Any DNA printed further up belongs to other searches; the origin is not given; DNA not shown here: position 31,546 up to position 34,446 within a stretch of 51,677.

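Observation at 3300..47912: Fourteen evenly dispersed copies of the 15-bp palindrome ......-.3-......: a candidate genome-wide operator/centromere network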

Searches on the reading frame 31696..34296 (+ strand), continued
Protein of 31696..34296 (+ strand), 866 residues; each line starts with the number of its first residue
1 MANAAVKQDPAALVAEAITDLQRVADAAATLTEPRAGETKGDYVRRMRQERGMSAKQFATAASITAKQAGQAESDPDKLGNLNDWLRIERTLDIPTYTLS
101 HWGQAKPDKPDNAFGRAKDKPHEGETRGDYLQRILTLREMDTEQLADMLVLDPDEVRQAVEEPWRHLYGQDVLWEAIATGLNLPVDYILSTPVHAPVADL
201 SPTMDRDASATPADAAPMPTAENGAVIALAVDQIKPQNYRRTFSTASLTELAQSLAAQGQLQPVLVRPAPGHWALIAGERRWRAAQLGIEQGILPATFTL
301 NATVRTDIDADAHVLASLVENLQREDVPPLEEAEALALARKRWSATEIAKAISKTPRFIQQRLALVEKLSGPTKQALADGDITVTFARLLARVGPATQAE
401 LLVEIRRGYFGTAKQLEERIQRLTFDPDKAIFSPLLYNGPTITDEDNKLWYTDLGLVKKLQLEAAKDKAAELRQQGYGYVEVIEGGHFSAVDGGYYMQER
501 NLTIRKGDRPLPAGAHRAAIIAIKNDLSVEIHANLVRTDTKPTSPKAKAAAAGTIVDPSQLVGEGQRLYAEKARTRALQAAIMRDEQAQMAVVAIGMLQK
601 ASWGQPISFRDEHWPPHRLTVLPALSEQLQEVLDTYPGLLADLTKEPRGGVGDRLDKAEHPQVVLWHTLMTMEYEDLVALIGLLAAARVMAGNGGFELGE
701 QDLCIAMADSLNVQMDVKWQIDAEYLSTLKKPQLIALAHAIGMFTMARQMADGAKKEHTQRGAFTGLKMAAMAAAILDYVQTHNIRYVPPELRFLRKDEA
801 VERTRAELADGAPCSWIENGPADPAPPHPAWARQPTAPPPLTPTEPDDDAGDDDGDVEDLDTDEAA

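Call 81: find_encoding_contigs(protein=P0126, flank=10000, max_places=2)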
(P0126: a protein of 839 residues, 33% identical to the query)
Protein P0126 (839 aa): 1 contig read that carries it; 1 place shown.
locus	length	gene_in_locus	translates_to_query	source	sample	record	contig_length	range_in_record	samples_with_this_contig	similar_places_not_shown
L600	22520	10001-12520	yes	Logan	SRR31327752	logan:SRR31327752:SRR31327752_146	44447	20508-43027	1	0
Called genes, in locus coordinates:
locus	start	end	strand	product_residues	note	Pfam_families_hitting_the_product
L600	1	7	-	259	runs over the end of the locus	-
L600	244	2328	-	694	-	-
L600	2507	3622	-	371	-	PF01807:Zn_ribbon_DnaG, PF23639:DUF7146, PF13362:Toprim_3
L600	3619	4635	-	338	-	PF02086:MethyltransfD12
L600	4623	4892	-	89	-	-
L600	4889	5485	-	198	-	-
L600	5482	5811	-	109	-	-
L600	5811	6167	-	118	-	-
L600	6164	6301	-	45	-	-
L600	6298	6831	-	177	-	-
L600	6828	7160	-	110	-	-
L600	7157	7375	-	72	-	-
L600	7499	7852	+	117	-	PF13560:HTH_31, PF01381:HTH_3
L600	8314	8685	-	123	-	PF13560:HTH_31 (weak)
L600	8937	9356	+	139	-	-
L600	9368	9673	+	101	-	-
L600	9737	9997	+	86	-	-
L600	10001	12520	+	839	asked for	PF01381:HTH_3 (faint), PF13560:HTH_31 (faint), PF02195:ParB_N, PF17762:HTH_ParB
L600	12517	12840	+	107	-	-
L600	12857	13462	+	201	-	-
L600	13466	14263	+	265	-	-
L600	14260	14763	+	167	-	-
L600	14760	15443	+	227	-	-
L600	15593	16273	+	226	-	PF01656:CbiA, PF07015:VirC1, PF09140:MipZ (weak), PF10609:ParA, PF13614:AAA_31 (weak)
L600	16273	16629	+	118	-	-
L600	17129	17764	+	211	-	-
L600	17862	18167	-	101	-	-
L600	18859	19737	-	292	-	PF02586:SRAP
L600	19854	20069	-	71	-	-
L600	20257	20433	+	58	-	PF21841:DUF6900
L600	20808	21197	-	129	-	PF11351:GTA_holin_3TM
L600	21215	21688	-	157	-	PF13539:Peptidase_M15_4 (faint)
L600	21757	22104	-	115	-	-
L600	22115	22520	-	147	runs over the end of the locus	-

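Call 87: find_encoding_contigs(protein=P0123, flank=10000, max_places=2)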
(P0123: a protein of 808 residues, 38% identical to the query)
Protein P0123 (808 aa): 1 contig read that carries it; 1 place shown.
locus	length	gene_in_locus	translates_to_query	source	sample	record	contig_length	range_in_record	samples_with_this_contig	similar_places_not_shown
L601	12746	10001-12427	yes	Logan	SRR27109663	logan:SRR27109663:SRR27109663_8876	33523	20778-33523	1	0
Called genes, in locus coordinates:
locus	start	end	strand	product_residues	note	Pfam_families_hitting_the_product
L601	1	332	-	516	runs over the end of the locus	-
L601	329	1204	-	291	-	-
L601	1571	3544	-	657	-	-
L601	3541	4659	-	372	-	PF23639:DUF7146, PF13362:Toprim_3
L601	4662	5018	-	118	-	-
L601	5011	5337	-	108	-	-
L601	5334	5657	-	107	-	-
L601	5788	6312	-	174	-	-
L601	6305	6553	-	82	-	-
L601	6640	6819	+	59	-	-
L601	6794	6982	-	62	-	-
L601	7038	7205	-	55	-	-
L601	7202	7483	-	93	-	-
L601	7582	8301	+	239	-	PF01381:HTH_3 (weak), PF00717:Peptidase_S24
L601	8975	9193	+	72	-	-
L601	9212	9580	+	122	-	PF01726:LexA_DNA_bind (weak)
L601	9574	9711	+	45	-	-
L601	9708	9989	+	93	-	-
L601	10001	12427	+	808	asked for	PF01381:HTH_3, PF13560:HTH_31, PF02195:ParB_N, PF17762:HTH_ParB (weak)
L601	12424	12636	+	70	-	-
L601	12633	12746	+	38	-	?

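Call 88: find_encoding_contigs(protein=P0128, flank=10000, max_places=2)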
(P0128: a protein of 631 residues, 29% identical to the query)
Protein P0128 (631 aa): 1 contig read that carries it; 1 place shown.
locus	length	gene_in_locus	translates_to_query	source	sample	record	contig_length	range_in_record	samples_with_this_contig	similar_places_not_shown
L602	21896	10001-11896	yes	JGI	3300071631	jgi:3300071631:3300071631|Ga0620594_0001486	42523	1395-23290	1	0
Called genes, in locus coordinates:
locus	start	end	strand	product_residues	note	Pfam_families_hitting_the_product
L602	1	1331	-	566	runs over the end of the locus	PF08706:D5_N, PF19263:DUF5906 (faint)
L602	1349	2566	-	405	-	PF01807:Zn_ribbon_DnaG, PF23639:DUF7146, PF13362:Toprim_3 (faint)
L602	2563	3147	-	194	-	PF05063:MT-A70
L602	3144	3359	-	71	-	-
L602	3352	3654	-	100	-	-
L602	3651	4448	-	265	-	-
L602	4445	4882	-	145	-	-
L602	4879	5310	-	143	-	-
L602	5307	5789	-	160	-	PF06892:Phage_CP76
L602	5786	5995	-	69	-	-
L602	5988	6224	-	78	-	-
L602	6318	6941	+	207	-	PF01381:HTH_3 (weak), PF13560:HTH_31, PF00717:Peptidase_S24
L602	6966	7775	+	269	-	-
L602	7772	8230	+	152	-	-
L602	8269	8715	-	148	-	-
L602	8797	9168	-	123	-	PF14076:DUF4258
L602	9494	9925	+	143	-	-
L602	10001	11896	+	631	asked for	PF02195:ParB_N, PF17762:HTH_ParB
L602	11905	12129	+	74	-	-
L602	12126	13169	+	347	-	PF07505:DUF5131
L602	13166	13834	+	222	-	-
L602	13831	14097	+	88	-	-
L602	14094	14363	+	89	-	-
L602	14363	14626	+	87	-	-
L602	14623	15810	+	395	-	PF00589:Phage_integrase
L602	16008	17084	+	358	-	PF17820:PDZ_6 (weak), PF01435:Peptidase_M48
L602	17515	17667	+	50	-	-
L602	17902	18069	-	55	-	-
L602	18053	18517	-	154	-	-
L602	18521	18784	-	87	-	-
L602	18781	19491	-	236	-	PF00182:Glyco_hydro_19 (weak)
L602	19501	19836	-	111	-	PF16083:Phage_holin_3_3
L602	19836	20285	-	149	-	PF14301:DUF4376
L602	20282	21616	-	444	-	-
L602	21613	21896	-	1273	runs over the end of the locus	PF24801:FNIII-A_GpJ, PF13550:Phage-tail_3 (weak)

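Call 92: search_protein_families(library=ncbifam, proteins=[window:31696-34296:+], max_evalue=0.01)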
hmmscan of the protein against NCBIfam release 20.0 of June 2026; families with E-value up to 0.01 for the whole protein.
window:31696-34296:+ (866 aa): 6 families
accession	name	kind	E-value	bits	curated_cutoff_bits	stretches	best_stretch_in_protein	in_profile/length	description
TIGR03734.1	PRTRC_parB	hypoth_equivalog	1.9e-31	109.3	278.6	1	236-433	5-199/555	PRTRC system ParB family protein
TIGR04285.1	nucleoid_noc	exception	1.5e-29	103.2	315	1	226-424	2-195/255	nucleoid occlusion protein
TIGR00180.1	parB_part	domain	8.4e-26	90.9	58.45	1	223-393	4-172/186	ParB/RepB/Spo0J family partition protein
TIGR03454.1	partition_RepB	equivalog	2.6e-09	36.9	201.5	1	220-366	58-201/325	plasmid partitioning protein RepB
NF010440.0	PRK13866.1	equivalog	0.00018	20.8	522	1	248-333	90-169/336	plasmid partitioning protein RepB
NF010043.0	PRK13517.1-3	equivalog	0.0044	15.9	409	1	245-322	252-329/381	glutamate--cysteine ligase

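Call 97: predict_structure(alignment_id=A3)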
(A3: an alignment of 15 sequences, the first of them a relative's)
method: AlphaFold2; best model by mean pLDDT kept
length: 866 residues; sequences in the alignment: 15
mean_pLDDT: 66.9   pTM: 0.35
mean pLDDT of the five models: 66.9, 66.8, 66.3, 66.0, 63.8
residues with pLDDT >= 90: 161; 70-90: 289; 50-70: 124; < 50: 292
segments of 3 or more residues with pLDDT < 50: 1-8, 13-18, 106-115, 198-217, 493-495, 499-510, 541-565, 595-667, 685-719, 748-761, 787-800, 811-866
pLDDT, mean of each block of 10 residues (from residue 1): 41 49 56 84 95 93 92 90 90 87 58 57 92 93 91 90 75 88 90 65 28 42 82 76 80 89 85 85 91 90 84 72 74 84 84 85 90 90 91 88 89 87 88 88 79 90 93 83 73 50 40 66 87 71 45 40 50 58 52 47 35 35 41 42 41 40 46 52 45 35 38 39 77 74 55 42 70 82 56 38 55 39 41 41 36 37 34
secondary structure, 60 per line:
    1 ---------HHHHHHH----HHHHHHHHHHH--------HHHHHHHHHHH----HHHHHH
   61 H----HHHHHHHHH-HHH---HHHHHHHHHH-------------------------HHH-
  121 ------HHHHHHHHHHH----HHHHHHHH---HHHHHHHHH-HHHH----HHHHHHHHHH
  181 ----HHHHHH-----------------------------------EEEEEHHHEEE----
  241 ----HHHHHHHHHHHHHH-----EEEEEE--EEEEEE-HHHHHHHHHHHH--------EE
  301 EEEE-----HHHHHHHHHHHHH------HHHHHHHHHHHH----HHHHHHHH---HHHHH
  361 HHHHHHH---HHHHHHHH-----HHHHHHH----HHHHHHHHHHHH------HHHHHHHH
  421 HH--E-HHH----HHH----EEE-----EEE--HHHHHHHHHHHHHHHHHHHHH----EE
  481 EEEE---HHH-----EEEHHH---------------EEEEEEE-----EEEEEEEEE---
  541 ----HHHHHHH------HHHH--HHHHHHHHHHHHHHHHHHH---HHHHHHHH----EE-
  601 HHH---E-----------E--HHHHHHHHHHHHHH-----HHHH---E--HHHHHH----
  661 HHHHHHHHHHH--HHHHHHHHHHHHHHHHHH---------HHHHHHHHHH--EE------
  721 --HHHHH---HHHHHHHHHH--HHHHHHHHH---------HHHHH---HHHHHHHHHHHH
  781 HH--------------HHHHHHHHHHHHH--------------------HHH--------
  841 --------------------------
elements in order (helices of 4 or more, strands of 3 or more residues): H10-16 H21-31 H40-50 H55-61 H66-74 H82-91 H127-137 H142-149 H153-161 H163-166 H171-180 H185-190 E226-230 E234-236 H245-258 E264-269 E272-277 H279-290 E299-304 H310-322 H329-340 H345-352 H356-367 H371-378 H384-390 H395-406 H413-422 E441-443 E449-451 H454-474 E479-484 E496-498 E517-523 E529-537 H545-551 H558-561 H564-582 H586-593 H622-635 H641-644 H651-656 H661-671 H674-691 H701-710 H723-727 H731-740 H743-751 H761-765 H769-782 H797-809

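Call 100: fold_search(model_id=the predicted structure, library=pdb)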
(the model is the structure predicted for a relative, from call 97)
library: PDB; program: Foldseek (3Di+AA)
matches with E <= 10: 367; with E <= 0.001: 35
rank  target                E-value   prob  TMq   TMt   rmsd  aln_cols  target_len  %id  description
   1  7ol9_B                1.4e-10  1.00  0.13  0.47  13.4       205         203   31  Crystal structure of C-terminally truncated Bacillus subtilis nucleoid occlusion protein (Noc) complexed to the Noc-bi (released 2022-03-09)
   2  7nfu_A                2.0e-10  1.00  0.18  0.57   5.2       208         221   31  Crystal structure of C-terminally truncated Geobacillus thermoleovorans nucleoid occlusion protein Noc (released 2021-02-17)
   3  6sdk_B                2.3e-10  1.00  0.11  0.46  14.9       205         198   30  Crystal structure of bacterial ParB dimer bound to CDP (released 2019-10-23)
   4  7bnk_A                2.3e-10  1.00  0.11  0.45  14.7       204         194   31  Crystal structure of ParB from Myxococcus xanthus bound to CDP and Monothiophosphate (released 2021-09-08)
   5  7bnr_A                2.4e-10  1.00  0.11  0.44  14.7       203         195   30  Crystal structure of a ParB Q52A mutant from Myxococcus xanthus bound to CTPyS (released 2021-09-08)
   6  7nfu_B                2.5e-10  1.00  0.18  0.58   5.2       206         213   31  Crystal structure of C-terminally truncated Geobacillus thermoleovorans nucleoid occlusion protein Noc (released 2021-02-17)
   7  7ol9_A                3.2e-10  1.00  0.11  0.45  11.7       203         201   32  Crystal structure of C-terminally truncated Bacillus subtilis nucleoid occlusion protein (Noc) complexed to the Noc-bi (released 2022-03-09)
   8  7bnk_B                3.2e-10  1.00  0.11  0.44  14.8       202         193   31  Crystal structure of ParB from Myxococcus xanthus bound to CDP and Monothiophosphate (released 2021-09-08)
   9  7ng0                  5.8e-10  1.00  0.12  0.46  14.9       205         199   31  Crystal structure of N- and C-terminally truncated Geobacillus thermoleovorans nucleoid occlusion protein Noc (released 2021-02-17)
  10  7bnr_B                6.6e-10  1.00  0.11  0.45  14.6       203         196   30  Crystal structure of a ParB Q52A mutant from Myxococcus xanthus bound to CTPyS (released 2021-09-08)
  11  6sdk_A                7.3e-10  1.00  0.11  0.45  14.8       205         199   30  Crystal structure of bacterial ParB dimer bound to CDP (released 2019-10-23)
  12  1vz0_F                9.1e-10  1.00  0.17  0.67  11.6       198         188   34  Chromosome segregation protein Spo0J from Thermus thermophilus (released 2004-07-19)
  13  7o0n_A                1.1e-09  1.00  0.11  0.45  14.7       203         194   29  Crystal structure of a ParB E93A mutant from Myxococcus xanthus bound to CDP and monothiophosphate (released 2021-09-15)
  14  1vz0_A                2.5e-09  1.00  0.17  0.67   8.4       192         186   32  Chromosome segregation protein Spo0J from Thermus thermophilus (released 2004-07-19)
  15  6t1f_D                2.9e-09  1.00  0.17  0.63   5.0       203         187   28  Crystal structure of the C-terminally truncated chromosome-partitioning protein ParB from Caulobacter crescentus compl (released 2020-10-14)
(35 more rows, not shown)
